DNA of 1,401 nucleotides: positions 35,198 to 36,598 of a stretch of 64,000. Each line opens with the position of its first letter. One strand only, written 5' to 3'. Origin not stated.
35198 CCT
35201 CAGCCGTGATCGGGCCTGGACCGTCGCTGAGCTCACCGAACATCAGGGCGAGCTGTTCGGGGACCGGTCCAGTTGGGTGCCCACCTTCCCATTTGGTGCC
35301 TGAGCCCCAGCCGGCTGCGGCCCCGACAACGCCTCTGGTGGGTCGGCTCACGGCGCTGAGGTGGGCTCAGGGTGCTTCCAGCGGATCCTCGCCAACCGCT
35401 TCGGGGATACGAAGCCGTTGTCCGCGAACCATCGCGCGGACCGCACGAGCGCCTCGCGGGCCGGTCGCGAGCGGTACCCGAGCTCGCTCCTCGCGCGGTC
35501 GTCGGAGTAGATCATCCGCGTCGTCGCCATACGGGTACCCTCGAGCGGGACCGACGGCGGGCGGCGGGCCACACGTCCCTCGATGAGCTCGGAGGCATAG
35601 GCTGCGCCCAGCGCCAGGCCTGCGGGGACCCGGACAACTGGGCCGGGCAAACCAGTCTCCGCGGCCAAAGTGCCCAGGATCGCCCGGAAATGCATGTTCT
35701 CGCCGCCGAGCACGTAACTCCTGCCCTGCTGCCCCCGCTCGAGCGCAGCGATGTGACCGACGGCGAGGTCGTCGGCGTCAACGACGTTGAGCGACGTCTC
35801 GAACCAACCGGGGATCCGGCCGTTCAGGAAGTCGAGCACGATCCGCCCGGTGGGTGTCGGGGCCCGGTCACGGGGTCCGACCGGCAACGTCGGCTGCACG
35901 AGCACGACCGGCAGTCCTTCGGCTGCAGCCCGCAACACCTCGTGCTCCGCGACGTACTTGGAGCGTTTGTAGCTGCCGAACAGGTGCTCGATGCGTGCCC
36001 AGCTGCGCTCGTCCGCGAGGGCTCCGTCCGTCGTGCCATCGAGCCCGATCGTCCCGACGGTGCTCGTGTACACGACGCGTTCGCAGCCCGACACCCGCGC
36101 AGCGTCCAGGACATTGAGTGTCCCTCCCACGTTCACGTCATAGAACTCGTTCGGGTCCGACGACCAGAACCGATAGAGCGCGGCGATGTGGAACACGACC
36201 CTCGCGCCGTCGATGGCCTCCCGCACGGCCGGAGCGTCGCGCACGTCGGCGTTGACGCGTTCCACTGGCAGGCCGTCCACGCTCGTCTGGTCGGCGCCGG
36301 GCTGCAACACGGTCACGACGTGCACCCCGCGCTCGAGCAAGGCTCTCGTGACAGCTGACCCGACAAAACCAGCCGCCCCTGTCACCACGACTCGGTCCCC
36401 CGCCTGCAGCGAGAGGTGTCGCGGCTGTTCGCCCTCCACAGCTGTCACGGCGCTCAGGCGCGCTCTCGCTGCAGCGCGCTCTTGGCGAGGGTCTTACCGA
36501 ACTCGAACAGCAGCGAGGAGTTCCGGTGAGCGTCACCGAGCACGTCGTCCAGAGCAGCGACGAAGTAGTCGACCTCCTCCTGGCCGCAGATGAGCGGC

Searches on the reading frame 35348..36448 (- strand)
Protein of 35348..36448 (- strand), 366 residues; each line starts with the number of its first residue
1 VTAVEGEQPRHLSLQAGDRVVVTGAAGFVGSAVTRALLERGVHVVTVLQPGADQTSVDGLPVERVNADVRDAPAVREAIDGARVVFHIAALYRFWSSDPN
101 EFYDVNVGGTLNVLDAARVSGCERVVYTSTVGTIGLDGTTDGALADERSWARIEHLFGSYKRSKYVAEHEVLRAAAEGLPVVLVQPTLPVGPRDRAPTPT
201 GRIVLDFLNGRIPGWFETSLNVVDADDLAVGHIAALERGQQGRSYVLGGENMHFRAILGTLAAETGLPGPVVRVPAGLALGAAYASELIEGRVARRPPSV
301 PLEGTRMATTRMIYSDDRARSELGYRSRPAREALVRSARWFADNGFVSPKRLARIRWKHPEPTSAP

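Call 21: search_protein_families(library=pfam, proteins=[window:35348-36448:-], max_evalue=0.0001)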
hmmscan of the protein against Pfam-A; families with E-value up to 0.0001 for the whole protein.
window:35348-36448:- (366 aa): 8 families
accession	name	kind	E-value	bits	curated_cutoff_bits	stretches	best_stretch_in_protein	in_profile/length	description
PF01370.27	Epimerase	-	2.3e-33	116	20.9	1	20-248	1-240/240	NAD dependent epimerase/dehydratase family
PF01073.25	3Beta_HSD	-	6e-26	91.5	22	1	21-176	1-162/280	3-beta hydroxysteroid dehydrogenase/isomerase family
PF07993.18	NAD_binding_4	-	1.6e-15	57.4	20.1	1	75-191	82-209/258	Male sterility protein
PF13460.12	NAD_binding_10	-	7.9e-14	52.4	27.2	1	24-187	1-144/184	NAD(P)H-binding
PF16363.11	GDP_Man_Dehyd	-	4e-12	46.7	27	1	22-130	2-129/332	GDP-mannose 4,6 dehydratase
PF02719.21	Polysacc_synt_2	-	7.3e-10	38.9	20.2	1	20-130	1-128/293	Polysaccharide biosynthesis protein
PF05368.20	NmrA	-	3.4e-08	33.9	27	1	18-130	3-107/298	NmrA-like family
PF04321.23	RmlD_sub_bind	-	1.4e-07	31.3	27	1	19-173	2-138/287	RmlD substrate binding domain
